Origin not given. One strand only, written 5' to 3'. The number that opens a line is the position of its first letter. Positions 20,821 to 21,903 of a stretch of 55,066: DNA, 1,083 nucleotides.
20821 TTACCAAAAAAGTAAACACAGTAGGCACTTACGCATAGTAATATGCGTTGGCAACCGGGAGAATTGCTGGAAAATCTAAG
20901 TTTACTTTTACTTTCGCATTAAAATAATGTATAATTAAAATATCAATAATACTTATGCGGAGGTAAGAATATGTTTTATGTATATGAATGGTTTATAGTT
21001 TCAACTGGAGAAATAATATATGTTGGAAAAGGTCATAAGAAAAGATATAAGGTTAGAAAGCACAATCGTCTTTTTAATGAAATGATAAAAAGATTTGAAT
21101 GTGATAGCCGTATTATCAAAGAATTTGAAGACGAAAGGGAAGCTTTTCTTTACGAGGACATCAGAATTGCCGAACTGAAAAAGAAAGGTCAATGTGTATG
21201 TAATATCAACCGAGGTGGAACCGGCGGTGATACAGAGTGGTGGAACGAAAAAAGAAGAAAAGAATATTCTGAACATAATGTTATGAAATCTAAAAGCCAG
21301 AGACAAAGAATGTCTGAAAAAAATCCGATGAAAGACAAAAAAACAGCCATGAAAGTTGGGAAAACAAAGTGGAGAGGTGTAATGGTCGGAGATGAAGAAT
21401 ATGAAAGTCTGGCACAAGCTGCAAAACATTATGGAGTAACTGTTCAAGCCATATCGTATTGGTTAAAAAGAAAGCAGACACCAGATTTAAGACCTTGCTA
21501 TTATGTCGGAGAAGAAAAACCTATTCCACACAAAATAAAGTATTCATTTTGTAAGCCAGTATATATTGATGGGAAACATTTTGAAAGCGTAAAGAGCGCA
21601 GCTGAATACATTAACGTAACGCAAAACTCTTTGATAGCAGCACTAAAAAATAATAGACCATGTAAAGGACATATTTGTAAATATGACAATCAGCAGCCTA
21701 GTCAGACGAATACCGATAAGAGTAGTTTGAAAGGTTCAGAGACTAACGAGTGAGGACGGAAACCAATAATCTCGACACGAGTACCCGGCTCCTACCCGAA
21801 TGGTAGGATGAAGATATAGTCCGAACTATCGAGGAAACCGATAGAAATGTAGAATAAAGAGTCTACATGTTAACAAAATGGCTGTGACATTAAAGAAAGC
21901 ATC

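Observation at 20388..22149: Group I intron with a GIY-YIG homing endonuclease splits the Cys-triplet gene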

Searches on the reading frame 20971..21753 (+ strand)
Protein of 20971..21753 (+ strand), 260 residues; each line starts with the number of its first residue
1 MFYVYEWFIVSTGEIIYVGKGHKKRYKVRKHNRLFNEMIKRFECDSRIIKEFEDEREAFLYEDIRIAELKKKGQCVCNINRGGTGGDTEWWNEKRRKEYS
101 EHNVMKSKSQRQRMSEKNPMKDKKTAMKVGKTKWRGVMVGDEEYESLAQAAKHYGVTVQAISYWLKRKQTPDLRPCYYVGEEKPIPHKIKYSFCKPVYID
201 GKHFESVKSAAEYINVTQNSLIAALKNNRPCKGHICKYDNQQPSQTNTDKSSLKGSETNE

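Call 5: search_protein_families(library=pfam, proteins=[window:20971-21753:+], max_evalue=1)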
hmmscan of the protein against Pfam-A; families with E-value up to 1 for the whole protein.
window:20971-21753:+ (260 aa): 13 families
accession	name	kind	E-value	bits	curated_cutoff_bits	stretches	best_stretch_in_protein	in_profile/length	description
PF00126.33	HTH_1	-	0.0031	17.9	26.6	0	143-167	12-36/60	Bacterial regulatory helix-turn-helix protein, lysR family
PF13518.12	HTH_28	-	0.0051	17.3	25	1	145-167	13-35/52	Helix-turn-helix domain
PF22083.2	I-HmuI_NUMOD-like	-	0.012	15.7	27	0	143-165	11-33/46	DNA endonuclease I-HmuI-like, NUMOD-like domain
PF22945.2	LEM-3_GIY-YIG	-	0.02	15.3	27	1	55-112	82-137/151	LEM-3-like GIY-YIG domain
PF07453.19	NUMOD1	-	0.023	15.4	22.8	1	204-222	16-34/37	NUMOD1 domain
PF20987.3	I-TevI_DNA-bd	-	0.029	14.7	27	0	144-166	21-43/51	Intron-encoded endonuclease 1, DNA-binding domain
PF13384.12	HTH_23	-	0.032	14.5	24.6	1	144-167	17-40/50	Homeodomain-like domain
PF01381.28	HTH_3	-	0.034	14.6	23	1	146-173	11-38/55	Helix-turn-helix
PF14549.12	P22_Cro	-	0.076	13.2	30.2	0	148-174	13-37/60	DNA-binding transcriptional regulator Cro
PF01728.25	FtsJ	-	0.14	12.5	24.1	1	66-116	126-173/181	FtsJ-like methyltransferase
PF13411.12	MerR_1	-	0.15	12.6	21.6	1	147-168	3-24/69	MerR HTH family regulatory protein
PF15943.11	YdaS_toxin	-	0.21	11.9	30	1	150-171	14-36/65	Bacterial toxin YdaS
PF12728.13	HTH_17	-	0.39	11.4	27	0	147-169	4-26/51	Helix-turn-helix domain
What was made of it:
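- On GIY-YIG homing endonuclease (I-TevI-like): Weak hits for the window protein (NUMOD1, I-TevI_DNA-bd, I-HmuI_NUMOD-like; call 5).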

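Call 8: search_protein_families(library=phrogs, proteins=[window:20971-21753:+], max_evalue=0.01)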
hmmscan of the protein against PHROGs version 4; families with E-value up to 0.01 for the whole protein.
window:20971-21753:+ (260 aa): 7 families
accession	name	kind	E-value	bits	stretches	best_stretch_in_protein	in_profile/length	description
phrog_314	-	DNA, RNA and nucleotide metabolism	1.5e-08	35.1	1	15-168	191-380/574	homing endonuclease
phrog_1310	-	unknown function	0.00077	20.9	0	202-232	81-111/125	-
phrog_10808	-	transcription regulation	0.0025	19.1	0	145-168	16-39/61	transcriptional regulator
phrog_35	-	transcription regulation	0.0039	18.3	0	114-171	63-112/181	transcriptional repressor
phrog_638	-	transcription regulation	0.0077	17.1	0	143-172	16-45/145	transcriptional regulator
phrog_15231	-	unknown function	0.008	17.5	0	41-128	8-95/138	-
phrog_30235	-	unknown function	0.0082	17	1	2-77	11-91/184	-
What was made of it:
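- PHROG 314 'homing endonuclease' 1.5e-8 (call 8).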

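Call 18: find_homologous_proteins(query=window:20971-21750:+)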
Query window:20971-21750:+ (260 aa): 579 proteins with E <= 0.001 among 911 candidates; the best 120 are listed.
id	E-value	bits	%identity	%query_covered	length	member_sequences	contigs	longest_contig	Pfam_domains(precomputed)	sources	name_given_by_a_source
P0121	2.4e-155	534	88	100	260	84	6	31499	-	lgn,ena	-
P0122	2.4e-106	373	65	100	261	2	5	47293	-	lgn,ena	-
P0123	1.2e-103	365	63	100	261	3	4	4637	-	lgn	-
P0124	1.5e-101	358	62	100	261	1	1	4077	-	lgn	-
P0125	1.8e-100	354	63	100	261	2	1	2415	-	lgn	-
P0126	7.7e-97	342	60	100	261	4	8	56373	-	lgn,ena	-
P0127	6.9e-96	339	60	100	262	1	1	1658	-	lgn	-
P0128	1.4e-95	338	60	100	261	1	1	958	PF20987.4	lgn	-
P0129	5.5e-94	333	58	100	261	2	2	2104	-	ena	-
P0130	6.1e-94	333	58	100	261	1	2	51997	-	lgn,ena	-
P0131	9.9e-94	332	59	100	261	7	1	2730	-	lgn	-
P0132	3.1e-93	330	58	100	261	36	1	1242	-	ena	-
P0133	4.8e-93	330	58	100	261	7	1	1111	-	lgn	-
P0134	2.2e-92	328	57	100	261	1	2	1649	-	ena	-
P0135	4.2e-92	327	56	100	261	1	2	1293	-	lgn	-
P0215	2.5e-78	282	47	96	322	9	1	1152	PF01541.31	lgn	-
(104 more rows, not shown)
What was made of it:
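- There are 579 homologues (call 18).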

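Call 19: find_encoding_contigs(protein=P0121, flank=3000, max_places=5)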
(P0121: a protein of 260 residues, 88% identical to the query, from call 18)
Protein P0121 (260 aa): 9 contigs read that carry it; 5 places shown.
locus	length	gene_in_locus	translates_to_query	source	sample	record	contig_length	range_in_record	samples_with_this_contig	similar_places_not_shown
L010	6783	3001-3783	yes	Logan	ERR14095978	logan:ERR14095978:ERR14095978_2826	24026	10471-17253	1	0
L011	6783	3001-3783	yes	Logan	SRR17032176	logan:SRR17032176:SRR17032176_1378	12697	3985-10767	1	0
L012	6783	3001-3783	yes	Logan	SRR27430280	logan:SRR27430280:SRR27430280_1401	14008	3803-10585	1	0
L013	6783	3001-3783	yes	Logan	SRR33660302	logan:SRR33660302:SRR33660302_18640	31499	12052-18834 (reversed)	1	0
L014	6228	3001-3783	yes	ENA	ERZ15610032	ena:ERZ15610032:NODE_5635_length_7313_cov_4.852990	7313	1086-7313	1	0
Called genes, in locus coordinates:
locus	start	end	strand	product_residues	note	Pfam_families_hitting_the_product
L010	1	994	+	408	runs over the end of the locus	PF06152:Phage_min_cap2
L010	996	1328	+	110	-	-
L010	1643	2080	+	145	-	-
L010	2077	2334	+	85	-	-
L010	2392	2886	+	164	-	-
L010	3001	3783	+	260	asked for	-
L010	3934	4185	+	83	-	-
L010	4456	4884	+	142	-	PF18573:BclA_C (faint)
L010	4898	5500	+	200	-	-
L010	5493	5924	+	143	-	-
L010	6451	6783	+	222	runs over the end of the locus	PF06810:Phage_scaffold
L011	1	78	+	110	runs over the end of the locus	-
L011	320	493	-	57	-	-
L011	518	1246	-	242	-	-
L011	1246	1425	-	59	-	-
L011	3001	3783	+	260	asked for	-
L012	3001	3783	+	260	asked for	-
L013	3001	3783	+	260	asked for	-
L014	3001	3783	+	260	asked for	-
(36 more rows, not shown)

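Call 20: find_encoding_contigs(protein=P0122, flank=3000, max_places=4)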
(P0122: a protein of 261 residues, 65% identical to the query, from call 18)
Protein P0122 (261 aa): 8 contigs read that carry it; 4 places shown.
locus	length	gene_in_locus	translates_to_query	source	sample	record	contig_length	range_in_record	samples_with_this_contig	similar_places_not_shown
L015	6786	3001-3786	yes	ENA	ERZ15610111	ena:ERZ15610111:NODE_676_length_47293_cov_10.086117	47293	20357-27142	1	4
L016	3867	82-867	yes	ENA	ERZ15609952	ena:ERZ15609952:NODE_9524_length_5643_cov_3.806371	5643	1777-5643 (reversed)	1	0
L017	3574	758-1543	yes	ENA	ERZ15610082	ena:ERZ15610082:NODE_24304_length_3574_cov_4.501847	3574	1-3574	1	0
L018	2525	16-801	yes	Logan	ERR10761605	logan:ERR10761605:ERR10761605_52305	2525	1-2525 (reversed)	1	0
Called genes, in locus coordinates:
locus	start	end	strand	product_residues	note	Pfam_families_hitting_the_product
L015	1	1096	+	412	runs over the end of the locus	PF06152:Phage_min_cap2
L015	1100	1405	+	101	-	-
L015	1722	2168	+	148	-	-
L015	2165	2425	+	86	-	-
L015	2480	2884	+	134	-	-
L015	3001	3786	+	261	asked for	-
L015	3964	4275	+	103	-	-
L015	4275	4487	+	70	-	-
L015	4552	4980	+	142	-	-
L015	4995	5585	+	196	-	-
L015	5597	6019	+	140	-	-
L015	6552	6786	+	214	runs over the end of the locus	PF06810:Phage_scaffold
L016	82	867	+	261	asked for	-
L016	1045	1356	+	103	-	-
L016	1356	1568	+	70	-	-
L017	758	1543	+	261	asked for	-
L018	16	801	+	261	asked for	-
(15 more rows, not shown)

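Call 21: find_encoding_contigs(protein=P0126, flank=3000, max_places=4)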
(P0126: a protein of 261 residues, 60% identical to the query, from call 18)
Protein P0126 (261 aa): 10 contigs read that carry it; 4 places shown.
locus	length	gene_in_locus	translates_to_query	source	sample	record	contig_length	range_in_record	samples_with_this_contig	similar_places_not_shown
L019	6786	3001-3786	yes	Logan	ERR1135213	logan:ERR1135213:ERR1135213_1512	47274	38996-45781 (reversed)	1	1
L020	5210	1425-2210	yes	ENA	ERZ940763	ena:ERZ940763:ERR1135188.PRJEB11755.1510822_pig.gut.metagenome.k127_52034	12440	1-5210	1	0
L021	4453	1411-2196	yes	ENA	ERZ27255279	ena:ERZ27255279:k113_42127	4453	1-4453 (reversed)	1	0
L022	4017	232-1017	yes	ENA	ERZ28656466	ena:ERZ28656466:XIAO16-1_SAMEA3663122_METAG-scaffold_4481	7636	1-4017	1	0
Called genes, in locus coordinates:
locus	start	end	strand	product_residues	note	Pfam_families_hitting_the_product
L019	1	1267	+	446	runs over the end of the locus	PF00589:Phage_integrase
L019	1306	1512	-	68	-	-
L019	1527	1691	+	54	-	-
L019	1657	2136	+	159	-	-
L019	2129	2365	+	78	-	-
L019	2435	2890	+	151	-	-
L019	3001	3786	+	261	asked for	-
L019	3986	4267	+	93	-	-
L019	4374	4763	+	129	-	-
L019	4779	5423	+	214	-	-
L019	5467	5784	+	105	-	-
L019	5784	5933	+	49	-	-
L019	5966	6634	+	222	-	PF14386:DUF4417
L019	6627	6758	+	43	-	-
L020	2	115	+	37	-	?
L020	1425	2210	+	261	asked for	-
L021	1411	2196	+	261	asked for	-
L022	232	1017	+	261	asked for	-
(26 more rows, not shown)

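Call 27: search_dna_similar(query=window:20971-21750:+, collection=phages, mode=protein, max_rows=30)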
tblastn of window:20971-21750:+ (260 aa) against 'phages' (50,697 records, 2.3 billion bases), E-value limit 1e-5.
Records with a match: 1; places in all: 1; records where one place covers at least 80% of the query: 1.
Best place of each record, by identity: <60% 1.
By first word of the organism name: Clostridium 1.
By host as written in the record: Clostridium perfringens JCM 1290 1.
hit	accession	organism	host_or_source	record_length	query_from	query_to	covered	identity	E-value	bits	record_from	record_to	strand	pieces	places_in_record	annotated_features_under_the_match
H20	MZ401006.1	Clostridium phage CPQ4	Clostridium perfringens JCM 1290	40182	2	260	100%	46.7%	2e-60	211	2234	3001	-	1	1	hypothetical protein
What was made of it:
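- Closest known: Group I introns of Herelleviridae. Different: Those introns do not carry this endonuclease family: the only hit in 50,697 phage records is CPQ4 (call 27).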

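Call 28: get_annotated_region(hit=H20, flank=2500)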
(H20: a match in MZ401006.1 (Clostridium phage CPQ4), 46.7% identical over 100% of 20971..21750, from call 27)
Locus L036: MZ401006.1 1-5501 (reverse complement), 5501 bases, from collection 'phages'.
description: Clostridium phage CPQ4, complete genome.
organism: Clostridium phage CPQ4 (NCBI taxid 2863150)
taxonomy: Viruses; Duplodnaviria; Heunggongvirae; Uroviricota; Caudoviricetes
host: Clostridium perfringens JCM 1290; source: chicken meat; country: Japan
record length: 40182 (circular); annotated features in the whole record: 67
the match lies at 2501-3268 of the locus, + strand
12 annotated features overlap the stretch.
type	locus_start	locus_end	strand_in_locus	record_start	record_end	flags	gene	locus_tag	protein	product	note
CDS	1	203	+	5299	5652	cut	-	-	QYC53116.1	hypothetical protein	-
CDS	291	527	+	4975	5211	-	-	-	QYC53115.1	hypothetical protein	-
CDS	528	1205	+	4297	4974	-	-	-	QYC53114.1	DNA binding protein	-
CDS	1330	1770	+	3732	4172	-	-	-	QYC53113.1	hypothetical protein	-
CDS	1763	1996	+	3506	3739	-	-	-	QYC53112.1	hypothetical protein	-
CDS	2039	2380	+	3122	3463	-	-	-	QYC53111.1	hypothetical protein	-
CDS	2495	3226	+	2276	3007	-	-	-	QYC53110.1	hypothetical protein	-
CDS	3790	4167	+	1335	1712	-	-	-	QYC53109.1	hypothetical protein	-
CDS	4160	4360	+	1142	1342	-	-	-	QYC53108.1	hypothetical protein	-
CDS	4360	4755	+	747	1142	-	-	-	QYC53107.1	hypothetical protein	-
CDS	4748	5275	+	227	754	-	-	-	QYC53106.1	hypothetical protein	-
CDS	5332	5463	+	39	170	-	-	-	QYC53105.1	hypothetical protein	-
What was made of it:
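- In Clostridium phage CPQ4 the N-terminal fragment and the endonuclease are 'hypothetical proteins' and exon 2 is not annotated at all (call 28).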

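Call 45: search_solved_structures(query=A2, max_evalue=1, show_alignments=2)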
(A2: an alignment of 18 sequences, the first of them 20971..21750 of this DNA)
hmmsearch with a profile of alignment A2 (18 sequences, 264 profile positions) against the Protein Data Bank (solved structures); distinct sequences matched with E-value up to 1: 1.
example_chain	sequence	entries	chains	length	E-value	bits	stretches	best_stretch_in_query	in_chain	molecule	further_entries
1i3j_A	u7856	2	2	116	0.038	17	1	153-234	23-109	INTRON-ASSOCIATED ENDONUCLEASE 1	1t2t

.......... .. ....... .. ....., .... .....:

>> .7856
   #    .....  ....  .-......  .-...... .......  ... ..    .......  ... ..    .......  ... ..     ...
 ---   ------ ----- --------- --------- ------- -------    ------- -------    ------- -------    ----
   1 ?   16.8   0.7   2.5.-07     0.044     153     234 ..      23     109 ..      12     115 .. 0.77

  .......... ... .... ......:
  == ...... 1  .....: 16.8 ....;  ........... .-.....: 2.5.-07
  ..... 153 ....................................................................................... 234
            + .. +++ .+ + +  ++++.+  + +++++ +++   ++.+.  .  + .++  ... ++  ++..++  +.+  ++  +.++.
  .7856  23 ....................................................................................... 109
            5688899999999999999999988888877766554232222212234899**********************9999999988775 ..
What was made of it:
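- On GIY-YIG homing endonuclease (I-TevI-like): PDB 1i3j at E 0.038 (call 45).
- The I-TevI DNA-binding domain 1i3j matches at E 0.038 (call 45).
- Tried and rejected: A profile search of PDB sequences found only the I-TevI DNA-binding domain at E 0.038, and no catalytic-domain hit (call 45).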

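Call 46: search_protein_families(library=pfam, alignment_id=A2, max_evalue=0.01)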
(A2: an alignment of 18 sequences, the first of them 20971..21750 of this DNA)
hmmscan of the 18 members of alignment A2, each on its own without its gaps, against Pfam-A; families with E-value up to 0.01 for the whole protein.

A. member 1, window:20971-21750:+ (260 aa): 2 families
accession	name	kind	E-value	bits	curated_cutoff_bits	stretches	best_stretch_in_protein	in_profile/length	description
PF00126.33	HTH_1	-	0.0031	17.9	26.6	0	143-167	12-36/60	Bacterial regulatory helix-turn-helix protein, lysR family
PF13518.12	HTH_28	-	0.0051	17.3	25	0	145-167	13-35/52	Helix-turn-helix domain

B. families by the number of members that match (of 18 scanned): 27 families (the first 25 are shown)
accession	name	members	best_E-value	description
PF12728.13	HTH_17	8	2e-09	Helix-turn-helix domain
PF13518.12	HTH_28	7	1.4e-08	Helix-turn-helix domain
PF13384.12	HTH_23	7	7.1e-06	Homeodomain-like domain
PF07453.19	NUMOD1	6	2.3e-08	NUMOD1 domain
PF20987.3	I-TevI_DNA-bd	5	5e-06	Intron-encoded endonuclease 1, DNA-binding domain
PF01541.30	GIY-YIG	4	1.2e-05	GIY-YIG catalytic domain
PF18024.7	HTH_50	3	1e-06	Helix-turn-helix domain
PF13542.12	HTH_Tnp_ISL3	3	3.5e-06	Helix-turn-helix domain of transposase family ISL3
PF22083.2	I-HmuI_NUMOD-like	3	7.8e-06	DNA endonuclease I-HmuI-like, NUMOD-like domain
PF01381.28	HTH_3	3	2.5e-05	Helix-turn-helix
PF22945.2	LEM-3_GIY-YIG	3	0.0015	LEM-3-like GIY-YIG domain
PF05225.22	HTH_psq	2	5.4e-08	helix-turn-helix, Psq domain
PF00376.29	MerR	2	0.00011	MerR family regulatory protein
PF04218.19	CENP-B_N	2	0.00029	CENP-B N-terminal DNA-binding domain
PF00126.33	HTH_1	2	0.0031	Bacterial regulatory helix-turn-helix protein, lysR family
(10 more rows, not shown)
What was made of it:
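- On GIY-YIG homing endonuclease (I-TevI-like): 4 of 18 relatives (49-88% identical to it) hit PF01541, best 1.2e-5 (call 46). Clear hits in relatives (call 46).
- PF01541 GIY-YIG hits 4 of 18 relatives (best 1.2e-5), I-TevI_DNA-bd 5 of 18 and NUMOD1 6 of 18 (call 46).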

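Call 57: predict_structure(alignment_id=A2)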
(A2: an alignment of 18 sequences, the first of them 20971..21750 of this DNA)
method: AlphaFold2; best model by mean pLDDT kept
length: 260 residues; sequences in the alignment: 18
mean_pLDDT: 71.6   pTM: 0.32
mean pLDDT of the five models: 71.6, 71.4, 68.8, 67.5, 65.7
residues with pLDDT >= 90: 33; 70-90: 128; 50-70: 52; < 50: 47
segments of 3 or more residues with pLDDT < 50: 26-30, 78-92, 103-106, 242-260
pLDDT, mean of each block of 10 residues (from residue 1): 82 78 56 65 83 79 80 61 39 51 51 62 72 81 90 90 90 90 75 71 87 90 86 84 40 32
secondary structure, 60 per line:
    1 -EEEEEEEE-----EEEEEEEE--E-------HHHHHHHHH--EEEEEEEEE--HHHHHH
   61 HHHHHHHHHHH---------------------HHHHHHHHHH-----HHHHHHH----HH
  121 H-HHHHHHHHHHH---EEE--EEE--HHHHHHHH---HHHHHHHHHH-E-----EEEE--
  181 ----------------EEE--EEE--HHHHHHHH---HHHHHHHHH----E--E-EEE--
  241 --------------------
elements in order: E2-9 E15-22 H33-41 E44-52 H55-71 H93-102 H108-114 H123-133 E137-139 E142-144 H147-154 H158-167 E175-178 E197-199 E202-204 H207-214 H218-226 E236-238
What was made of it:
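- On GIY-YIG homing endonuclease (I-TevI-like): The AF2 N-domain is beta-beta-alpha-beta-alpha with pLDDT of about 56-83 (call 57).
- The AF2 model has a beta-beta-alpha-beta-alpha N-domain (call 57).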

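Call 61: fold_search(model_id=the predicted structure, library=pdb)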
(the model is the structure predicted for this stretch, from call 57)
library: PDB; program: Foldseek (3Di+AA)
matches with E <= 10: 93; with E <= 0.001: 0
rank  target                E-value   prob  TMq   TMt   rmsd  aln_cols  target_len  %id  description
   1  1u3e_M                6.7e-02  1.00  0.17  0.25   3.1        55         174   29  DNA binding and cleavage by the HNH homing endonuclease I-HmuI (released 2004-08-31)
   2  1i3j_A                8.1e-02  0.91  0.15  0.40   9.3        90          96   17  CRYSTAL STRUCTURE OF THE DNA-BINDING DOMAIN OF INTRON ENDONUCLEASE I-TEVI WITH ITS SUBSTRATE (released 2001-07-13)
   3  1yd6_C                2.3e-01  0.90  0.21  0.52   3.6        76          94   18  Crystal structure of the GIY-YIG N-terminal endonuclease domain of UvrC from Bacillus caldotenax (released 2005-03-01)
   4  1ln0_A                3.0e-01  0.89  0.23  0.55   4.4        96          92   14  Structure of the Catalytic Domain of Homing Endonuclease I-TevI (released 2002-10-30)
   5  1ln0_B                3.2e-01  0.91  0.24  0.57   4.2        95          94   15  Structure of the Catalytic Domain of Homing Endonuclease I-TevI (released 2002-10-30)
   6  8b6e_A                3.4e-01  0.99  0.17  0.76   1.6        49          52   26  crystal structure of the DNA-binding short chromatophore-targeted protein sCTP-23166 from Paulinella chromatophora (released 2023-07-12)
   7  9u75_A                4.1e-01  0.85  0.19  0.19   4.7        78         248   23  5hmC specific restriction endonuclease Escherichia coli E. coli O157:H7 PD-T4-3 (released 2026-02-11)
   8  1yd6_A                5.6e-01  0.75  0.21  0.52   3.5        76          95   18  Crystal structure of the GIY-YIG N-terminal endonuclease domain of UvrC from Bacillus caldotenax (released 2005-03-01)
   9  9u7u                  6.4e-01  0.82  0.23  0.24   6.2       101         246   19  5hmC specific restriction endonuclease Escherichia coli APEC O1 PD-T4-3 (released 2026-02-11)
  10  9u75_D                6.8e-01  0.82  0.20  0.21   4.0        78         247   22  5hmC specific restriction endonuclease Escherichia coli E. coli O157:H7 PD-T4-3 (released 2026-02-11)
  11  7pua_CJ               7.3e-01  0.03  0.11  0.05  23.7       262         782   10  Middle assembly intermediate of the Trypanosoma brucei mitoribosomal small subunit (released 2022-03-02)
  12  9u7z                  7.7e-01  0.80  0.23  0.24   6.0       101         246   19  5hmC specific restriction endonuclease Escherichia coli APEC O1 PD-T4-3 in complex with 5-Hydroxymethyl-dCTP (released 2026-02-11)
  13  7pub_CJ               7.7e-01  0.02  0.11  0.05  26.4       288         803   10  Late assembly intermediate of the Trypanosoma brucei mitoribosomal small subunit (released 2022-05-04)
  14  9hny_CJ               9.9e-01  0.08  0.12  0.06  12.5       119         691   12  Mitoribosomal small subunit in complex with Mettl15 and Mettl17 (released 2025-03-26)
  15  6sg9_CJ               1.2e+00  0.08  0.11  0.05  12.8       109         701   16  Head domain of the mt-SSU assemblosome from Trypanosoma brucei (released 2019-09-18)
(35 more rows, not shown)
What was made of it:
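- On GIY-YIG homing endonuclease (I-TevI-like): Foldseek hits UvrC GIY-YIG 1yd6 and the I-TevI catalytic domain 1ln0 (TM on target 0.52-0.57, probability about 0.9) but with E 0.2-0.3 for the whole-protein query (call 61). Foldseek 1u3e and 1i3j (call 61).
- Foldseek's top hits are I-HmuI, the I-TevI DNA-binding domain, the UvrC GIY-YIG domain and the I-TevI catalytic domain (TM 0.52-0.57 on the target, probability about 0.9; call 61). Foldseek E-values are 0.07-0.3 (call 61).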

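Call 63: search_protein_families(library=ncbifam, proteins=[window:20971-21750:+], max_evalue=1)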
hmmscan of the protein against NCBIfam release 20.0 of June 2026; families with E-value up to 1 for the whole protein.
window:20971-21750:+ (260 aa): 1 family
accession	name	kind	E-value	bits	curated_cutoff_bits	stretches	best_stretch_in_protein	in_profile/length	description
NF047399.1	BrnA_antitoxin_add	equivalog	0.036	14.2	60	0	144-167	44-68/70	type II toxin-antitoxin system BrnA family antitoxin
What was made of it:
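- Tried and rejected: Pfam, NCBIfam and PHROGs on the spliced host protein gave no function: PHROGs 16490 and 9288 are 'unknown', and the NCBIfam hits are noise (calls 5, 8, 63).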
